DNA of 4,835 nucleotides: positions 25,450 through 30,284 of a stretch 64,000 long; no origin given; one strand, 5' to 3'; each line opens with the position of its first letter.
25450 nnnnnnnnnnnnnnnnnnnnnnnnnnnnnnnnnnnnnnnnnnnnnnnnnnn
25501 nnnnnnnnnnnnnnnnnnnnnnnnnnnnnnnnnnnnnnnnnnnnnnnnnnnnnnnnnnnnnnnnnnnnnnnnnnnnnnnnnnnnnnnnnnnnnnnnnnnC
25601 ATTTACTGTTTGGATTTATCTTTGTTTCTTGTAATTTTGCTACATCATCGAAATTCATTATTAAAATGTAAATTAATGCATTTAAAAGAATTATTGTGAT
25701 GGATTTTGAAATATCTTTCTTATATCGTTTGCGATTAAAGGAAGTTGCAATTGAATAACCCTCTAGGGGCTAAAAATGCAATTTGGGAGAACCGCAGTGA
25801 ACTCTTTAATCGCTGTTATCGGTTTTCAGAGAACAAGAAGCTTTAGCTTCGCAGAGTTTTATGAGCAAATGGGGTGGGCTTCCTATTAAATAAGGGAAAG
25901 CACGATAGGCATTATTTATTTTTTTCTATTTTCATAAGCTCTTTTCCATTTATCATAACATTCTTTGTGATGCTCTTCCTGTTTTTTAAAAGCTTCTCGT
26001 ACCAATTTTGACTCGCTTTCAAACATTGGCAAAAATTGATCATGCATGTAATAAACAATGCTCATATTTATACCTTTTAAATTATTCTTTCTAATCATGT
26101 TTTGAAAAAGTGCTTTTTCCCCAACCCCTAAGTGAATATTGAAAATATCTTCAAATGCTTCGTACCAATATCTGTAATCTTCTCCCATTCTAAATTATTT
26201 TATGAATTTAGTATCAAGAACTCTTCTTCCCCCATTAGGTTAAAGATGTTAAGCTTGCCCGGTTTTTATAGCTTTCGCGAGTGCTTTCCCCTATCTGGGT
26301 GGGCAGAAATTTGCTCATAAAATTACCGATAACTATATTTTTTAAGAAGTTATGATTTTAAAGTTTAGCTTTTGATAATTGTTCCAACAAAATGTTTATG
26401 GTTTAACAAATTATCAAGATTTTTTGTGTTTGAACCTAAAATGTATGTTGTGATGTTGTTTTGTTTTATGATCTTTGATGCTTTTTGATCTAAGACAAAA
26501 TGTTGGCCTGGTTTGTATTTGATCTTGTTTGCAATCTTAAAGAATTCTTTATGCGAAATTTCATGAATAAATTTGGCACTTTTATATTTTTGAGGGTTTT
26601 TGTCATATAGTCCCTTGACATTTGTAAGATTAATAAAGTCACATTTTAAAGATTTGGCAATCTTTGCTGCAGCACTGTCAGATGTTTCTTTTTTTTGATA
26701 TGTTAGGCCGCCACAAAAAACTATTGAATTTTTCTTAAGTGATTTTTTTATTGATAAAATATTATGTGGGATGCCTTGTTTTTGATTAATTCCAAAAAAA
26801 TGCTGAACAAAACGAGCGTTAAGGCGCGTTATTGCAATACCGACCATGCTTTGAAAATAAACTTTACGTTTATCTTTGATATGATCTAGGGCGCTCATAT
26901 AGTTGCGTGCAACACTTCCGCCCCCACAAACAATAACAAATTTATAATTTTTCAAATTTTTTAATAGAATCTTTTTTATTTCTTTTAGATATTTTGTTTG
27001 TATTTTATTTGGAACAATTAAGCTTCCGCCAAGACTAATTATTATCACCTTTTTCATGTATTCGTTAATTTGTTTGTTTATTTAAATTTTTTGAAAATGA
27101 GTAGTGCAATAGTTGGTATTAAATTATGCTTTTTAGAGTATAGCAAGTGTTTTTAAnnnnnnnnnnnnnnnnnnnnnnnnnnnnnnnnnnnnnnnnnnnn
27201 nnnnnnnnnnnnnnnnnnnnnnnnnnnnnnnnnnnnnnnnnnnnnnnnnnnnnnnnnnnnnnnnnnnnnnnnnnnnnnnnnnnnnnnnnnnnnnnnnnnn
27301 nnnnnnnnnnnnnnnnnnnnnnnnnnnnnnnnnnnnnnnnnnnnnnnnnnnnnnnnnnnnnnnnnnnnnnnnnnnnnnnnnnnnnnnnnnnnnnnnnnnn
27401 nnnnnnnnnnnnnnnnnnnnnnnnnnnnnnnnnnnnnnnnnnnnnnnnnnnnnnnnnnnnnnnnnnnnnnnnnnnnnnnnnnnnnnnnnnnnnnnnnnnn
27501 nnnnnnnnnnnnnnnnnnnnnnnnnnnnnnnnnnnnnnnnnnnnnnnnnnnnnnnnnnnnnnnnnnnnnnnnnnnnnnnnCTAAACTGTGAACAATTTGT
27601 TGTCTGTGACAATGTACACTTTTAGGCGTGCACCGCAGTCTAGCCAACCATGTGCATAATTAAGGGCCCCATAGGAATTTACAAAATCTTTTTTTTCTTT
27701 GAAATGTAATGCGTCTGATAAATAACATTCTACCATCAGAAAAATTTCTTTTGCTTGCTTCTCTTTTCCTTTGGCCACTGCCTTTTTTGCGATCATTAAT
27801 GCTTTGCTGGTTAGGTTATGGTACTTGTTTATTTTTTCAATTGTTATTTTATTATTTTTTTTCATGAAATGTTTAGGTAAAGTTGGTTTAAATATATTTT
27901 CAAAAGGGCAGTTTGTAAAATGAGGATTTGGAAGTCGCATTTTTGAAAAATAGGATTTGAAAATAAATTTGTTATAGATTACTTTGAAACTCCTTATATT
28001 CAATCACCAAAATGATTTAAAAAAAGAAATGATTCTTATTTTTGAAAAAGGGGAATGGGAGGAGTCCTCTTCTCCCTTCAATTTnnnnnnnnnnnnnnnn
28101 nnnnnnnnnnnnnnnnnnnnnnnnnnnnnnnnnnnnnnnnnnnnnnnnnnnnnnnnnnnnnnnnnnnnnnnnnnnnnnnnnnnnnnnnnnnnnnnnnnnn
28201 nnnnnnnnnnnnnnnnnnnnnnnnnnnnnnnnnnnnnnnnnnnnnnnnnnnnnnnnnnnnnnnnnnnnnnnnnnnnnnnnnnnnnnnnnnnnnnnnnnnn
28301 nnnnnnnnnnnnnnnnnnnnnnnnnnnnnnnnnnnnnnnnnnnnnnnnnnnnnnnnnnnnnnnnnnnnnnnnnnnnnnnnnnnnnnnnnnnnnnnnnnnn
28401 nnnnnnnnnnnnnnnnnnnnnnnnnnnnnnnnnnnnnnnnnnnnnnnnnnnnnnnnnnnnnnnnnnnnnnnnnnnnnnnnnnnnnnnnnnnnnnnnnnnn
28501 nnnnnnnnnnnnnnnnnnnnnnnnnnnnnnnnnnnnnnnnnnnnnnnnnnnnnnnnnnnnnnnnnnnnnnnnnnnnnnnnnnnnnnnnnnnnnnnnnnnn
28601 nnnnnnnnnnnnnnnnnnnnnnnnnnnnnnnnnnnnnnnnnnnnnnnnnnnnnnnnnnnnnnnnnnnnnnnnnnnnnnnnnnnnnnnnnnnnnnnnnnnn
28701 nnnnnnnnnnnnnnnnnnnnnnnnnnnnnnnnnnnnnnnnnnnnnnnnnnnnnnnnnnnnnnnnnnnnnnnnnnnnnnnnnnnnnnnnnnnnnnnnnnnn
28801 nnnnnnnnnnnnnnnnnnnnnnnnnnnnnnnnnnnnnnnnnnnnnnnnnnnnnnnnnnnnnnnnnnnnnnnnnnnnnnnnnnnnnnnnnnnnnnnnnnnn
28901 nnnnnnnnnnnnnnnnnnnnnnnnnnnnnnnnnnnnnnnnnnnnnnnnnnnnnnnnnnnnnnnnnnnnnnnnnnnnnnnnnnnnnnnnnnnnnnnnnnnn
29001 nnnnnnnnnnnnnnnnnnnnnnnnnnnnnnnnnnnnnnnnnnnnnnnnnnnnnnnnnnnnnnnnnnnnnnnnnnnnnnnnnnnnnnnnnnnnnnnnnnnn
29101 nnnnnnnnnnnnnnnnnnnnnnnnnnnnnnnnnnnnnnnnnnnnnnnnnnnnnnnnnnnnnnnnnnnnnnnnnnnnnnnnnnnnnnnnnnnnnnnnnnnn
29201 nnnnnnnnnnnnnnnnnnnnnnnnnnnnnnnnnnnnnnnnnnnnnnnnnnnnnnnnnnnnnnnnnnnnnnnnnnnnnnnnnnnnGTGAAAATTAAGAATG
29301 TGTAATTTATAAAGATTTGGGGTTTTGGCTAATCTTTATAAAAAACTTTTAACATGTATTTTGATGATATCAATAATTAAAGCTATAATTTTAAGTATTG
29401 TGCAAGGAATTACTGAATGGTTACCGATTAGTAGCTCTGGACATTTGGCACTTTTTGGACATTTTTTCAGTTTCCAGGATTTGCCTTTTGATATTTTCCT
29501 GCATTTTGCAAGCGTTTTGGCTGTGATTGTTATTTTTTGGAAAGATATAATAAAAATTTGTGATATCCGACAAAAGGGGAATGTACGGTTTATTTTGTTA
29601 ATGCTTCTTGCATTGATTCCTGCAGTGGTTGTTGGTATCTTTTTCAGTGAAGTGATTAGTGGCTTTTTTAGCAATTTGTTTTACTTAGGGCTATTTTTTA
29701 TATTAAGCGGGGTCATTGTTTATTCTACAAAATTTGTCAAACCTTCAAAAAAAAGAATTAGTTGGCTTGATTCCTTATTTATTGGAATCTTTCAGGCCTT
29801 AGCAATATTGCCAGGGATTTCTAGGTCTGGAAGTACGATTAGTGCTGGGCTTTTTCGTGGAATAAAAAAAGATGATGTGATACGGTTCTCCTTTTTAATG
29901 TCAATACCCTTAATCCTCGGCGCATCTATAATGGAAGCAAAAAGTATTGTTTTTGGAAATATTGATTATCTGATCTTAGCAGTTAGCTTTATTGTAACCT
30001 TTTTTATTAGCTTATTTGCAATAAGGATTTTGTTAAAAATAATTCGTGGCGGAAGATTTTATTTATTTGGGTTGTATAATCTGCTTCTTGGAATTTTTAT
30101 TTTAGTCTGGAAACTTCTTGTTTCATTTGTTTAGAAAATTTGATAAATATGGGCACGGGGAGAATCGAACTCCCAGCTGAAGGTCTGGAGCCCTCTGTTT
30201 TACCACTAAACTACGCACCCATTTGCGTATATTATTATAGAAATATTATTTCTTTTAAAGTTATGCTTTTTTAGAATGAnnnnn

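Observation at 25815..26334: Nested inverted repeats enclosing a 90-aa ORF, inserted between pgk and pyrH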

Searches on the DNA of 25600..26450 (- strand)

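Call 5: search_rna_families(source=window, start=25600, end=26450, threshold=evalue, max_evalue=10, show_alignments=4)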
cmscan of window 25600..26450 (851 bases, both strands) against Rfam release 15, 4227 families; matches with E-value up to 10: 2.
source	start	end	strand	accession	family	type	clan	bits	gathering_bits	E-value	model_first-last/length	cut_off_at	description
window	26182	26248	-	RF00538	snoCD11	Gene; snRNA; snoRNA; CD-box;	-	22.4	60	0.16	1-75/75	no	Small nucleolar RNA CD11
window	26344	26372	+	RF01615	ceN111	Gene; snRNA; snoRNA; CD-box;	-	21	43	0.54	1-70/70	no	Nematode snoRNA ceN111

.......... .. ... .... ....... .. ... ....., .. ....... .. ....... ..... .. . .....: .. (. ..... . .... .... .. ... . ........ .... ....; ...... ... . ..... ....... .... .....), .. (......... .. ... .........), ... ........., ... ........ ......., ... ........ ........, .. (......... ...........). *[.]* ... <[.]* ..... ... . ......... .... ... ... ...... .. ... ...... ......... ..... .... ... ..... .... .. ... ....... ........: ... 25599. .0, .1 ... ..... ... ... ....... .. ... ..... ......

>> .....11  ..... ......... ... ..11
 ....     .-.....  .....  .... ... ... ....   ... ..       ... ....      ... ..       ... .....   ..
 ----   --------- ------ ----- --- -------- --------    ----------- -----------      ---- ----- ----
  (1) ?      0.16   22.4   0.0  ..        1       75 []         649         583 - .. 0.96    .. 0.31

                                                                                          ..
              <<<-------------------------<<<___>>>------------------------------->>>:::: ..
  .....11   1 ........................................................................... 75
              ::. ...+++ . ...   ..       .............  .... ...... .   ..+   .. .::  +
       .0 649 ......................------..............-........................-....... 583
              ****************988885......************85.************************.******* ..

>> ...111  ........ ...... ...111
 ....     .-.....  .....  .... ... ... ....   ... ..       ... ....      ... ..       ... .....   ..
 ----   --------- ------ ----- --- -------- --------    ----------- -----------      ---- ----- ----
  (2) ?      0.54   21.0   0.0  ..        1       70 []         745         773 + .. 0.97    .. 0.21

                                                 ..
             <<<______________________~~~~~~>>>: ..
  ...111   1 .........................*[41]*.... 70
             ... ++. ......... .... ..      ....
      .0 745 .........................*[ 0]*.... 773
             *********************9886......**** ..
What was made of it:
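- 25731..25813 (-): Separate 83-nt stem-loop (10-bp basal stem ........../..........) between the panhandle and the pgk promoter. No Rfam match (call 5).
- On Archaeal BHB intron / processing stem: No RNA family matches the flanks (call 5).
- On RNase P RNA / SRP RNA: cmscan of 25600-26450 at E up to 10 returned only two snoRNA-like hits far below their thresholds (call 5).
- On C/D box sRNA: snoCD11 scored 22.4 bits against a threshold of 60 (call 5).
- No Rfam family matches either flank, even at E up to 10 on 851 nt with permissive filters (call 5).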

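Call 57: search_dna_similar(query=window:25659-26364:-, collection=phages, mode=distant, max_evalue=0.01)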
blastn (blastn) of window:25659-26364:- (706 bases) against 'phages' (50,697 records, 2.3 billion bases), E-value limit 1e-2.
No match.

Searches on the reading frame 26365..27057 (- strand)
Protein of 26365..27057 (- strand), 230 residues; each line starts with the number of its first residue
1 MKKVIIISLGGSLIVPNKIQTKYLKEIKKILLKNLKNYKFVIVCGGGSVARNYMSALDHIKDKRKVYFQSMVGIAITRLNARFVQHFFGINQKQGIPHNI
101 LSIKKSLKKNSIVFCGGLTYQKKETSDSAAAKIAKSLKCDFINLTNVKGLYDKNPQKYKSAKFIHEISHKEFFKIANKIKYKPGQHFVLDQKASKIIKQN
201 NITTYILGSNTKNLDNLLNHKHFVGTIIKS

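Call 12: search_protein_families(library=pfam, proteins=[window:26365-27057:-], max_evalue=0.1)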
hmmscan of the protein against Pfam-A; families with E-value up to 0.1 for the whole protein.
window:26365-27057:- (230 aa): 4 families
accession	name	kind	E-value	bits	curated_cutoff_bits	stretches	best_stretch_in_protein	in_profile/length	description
PF00696.33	AA_kinase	-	7.9e-30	104.8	24.9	1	3-207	1-233/234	Amino acid kinase family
PF01202.28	SKI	-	0.0035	17.9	22.1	0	25-81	49-104/159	Shikimate kinase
PF18133.7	HydF_tetramer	-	0.035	14.4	22.6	0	30-66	60-96/118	Hydrogen maturase F tetramerization domain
PF00994.29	MoCF_biosynth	-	0.084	13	26.6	0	25-50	44-69/144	Probable molybdopterin binding domain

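Call 13: search_protein_families(library=ncbifam, proteins=[window:26365-27057:-], max_evalue=0.1)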
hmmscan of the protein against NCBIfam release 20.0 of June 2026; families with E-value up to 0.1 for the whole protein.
window:26365-27057:- (230 aa): 28 families (the best 25 are shown)
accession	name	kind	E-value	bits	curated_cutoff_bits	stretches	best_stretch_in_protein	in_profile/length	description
TIGR02076.1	pyrH_arch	equivalog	2.5e-50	171.1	158.05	1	5-228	1-221/222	UMP kinase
TIGR02075.1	pyrH_bact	equivalog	3.5e-13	49.7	243.9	1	4-228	4-232/233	UMP kinase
NF040647.1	IPPK_Arch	equivalog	1.5e-12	47.4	120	1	5-228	1-259/259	isopentenyl phosphate kinase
TIGR00761.1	argB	equivalog_domain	1.5e-07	31.2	151.3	2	126-176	156-202/231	acetylglutamate kinase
TIGR00656.1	asp_kin_monofn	equivalog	2.2e-06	26.9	402.25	1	126-177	160-212/407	aspartate kinase, monofunctional class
NF006068.0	PRK08210.1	equivalog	3.7e-06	26.3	474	1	123-206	155-233/405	aspartate kinase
TIGR00657.1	asp_kinases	subfamily_domain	1.5e-05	24.3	208.7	1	126-177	194-246/442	aspartate kinase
NF006234.1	PRK08373.1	subfamily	7e-05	22.2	237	1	123-202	185-258/338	aspartate kinase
NF005158.0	PRK06635.2-2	equivalog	9.9e-05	21.4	717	1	121-214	151-239/401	aspartate kinase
NF005154.0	PRK06635.1-2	equivalog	0.00013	21.5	376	1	126-216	154-239/407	aspartate kinase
NF006959.0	PRK09436.1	equivalog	0.00024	19.3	726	1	122-175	203-257/819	bifunctional aspartate kinase/homoserine dehydrogenase I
NF005156.0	PRK06635.1-5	equivalog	0.00027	19.8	594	1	124-178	151-206/411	aspartate kinase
NF005161.0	PRK06635.2-5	equivalog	0.00037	19.5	586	1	123-206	152-229/402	aspartate kinase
TIGR01027.1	proB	equivalog_domain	0.00051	19.3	186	1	127-173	146-193/363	glutamate 5-kinase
TIGR02078.1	AspKin_pair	subfamily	0.00078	18.9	242.4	1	126-208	181-257/327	putative Pyrococcus aspartate kinase subunit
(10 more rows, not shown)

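Call 17: find_related_loci(query=window:26365-27057:-, collection=genome_contigs, flank=4000)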
Query window:26365-27057:- (230 aa) in genome_contigs; peptide patterns used: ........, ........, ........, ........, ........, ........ (x = any residue, [..] = any of these).
508 stretches matched a pattern; 1 encode a relative of the query (tblastn E <= 1e-3); 1 distinct loci.
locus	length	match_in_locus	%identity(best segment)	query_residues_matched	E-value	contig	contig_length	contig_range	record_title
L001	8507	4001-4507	26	10-171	4e-10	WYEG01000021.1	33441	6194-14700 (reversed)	MAG: Caldimicrobium sp. isolate EvPrim.Bin5 NODE_117_length_33441_cov_29.3419, whole genome shotgun sequence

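Call 47: find_related_loci(query=window:26365-27057:-, collection=metagenome_contigs, flank=3500)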
Query window:26365-27057:- (230 aa) in metagenome_contigs; peptide patterns used: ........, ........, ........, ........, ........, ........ (x = any residue, [..] = any of these).
600 stretches matched a pattern (row limit reached: there are more); 2 encode a relative of the query (tblastn E <= 1e-3); 2 distinct loci.
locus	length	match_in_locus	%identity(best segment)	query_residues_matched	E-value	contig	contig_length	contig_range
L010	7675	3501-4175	29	3-228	2e-19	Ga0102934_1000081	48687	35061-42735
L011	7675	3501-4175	29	3-228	2e-19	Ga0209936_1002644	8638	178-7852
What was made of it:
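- Tried and rejected: pyrH scans of the genome and metagenome collections found only relatives at 26-29% identity (calls 17, 47).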

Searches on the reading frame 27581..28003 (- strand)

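Call 39: search_protein_families(library=phrogs, proteins=[window:27581-28003:-], max_evalue=0.1)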
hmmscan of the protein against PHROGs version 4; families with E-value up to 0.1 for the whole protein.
window:27581-28003:- (140 aa): 0 families

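Call 54: search_protein_families(library=pfam, proteins=[window:27581-28003:-], max_evalue=0.001)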
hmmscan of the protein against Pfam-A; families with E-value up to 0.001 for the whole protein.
window:27581-28003:- (140 aa): 1 family
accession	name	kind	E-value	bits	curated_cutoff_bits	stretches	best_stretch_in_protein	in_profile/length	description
PF04010.18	DUF357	-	1.5e-19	70.2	29.4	1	60-129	1-72/73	Protein of unknown function (DUF357)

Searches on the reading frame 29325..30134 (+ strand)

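Call 54: search_protein_families(library=pfam, proteins=[window:29325-30134:+], max_evalue=0.001)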
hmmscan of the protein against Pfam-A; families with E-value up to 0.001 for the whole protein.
window:29325-30134:+ (269 aa): 1 family
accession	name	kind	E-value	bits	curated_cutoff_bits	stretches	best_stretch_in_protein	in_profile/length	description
PF02673.24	BacA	-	3.9e-69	233.6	33.4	1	20-258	1-257/257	Bacitracin resistance protein BacA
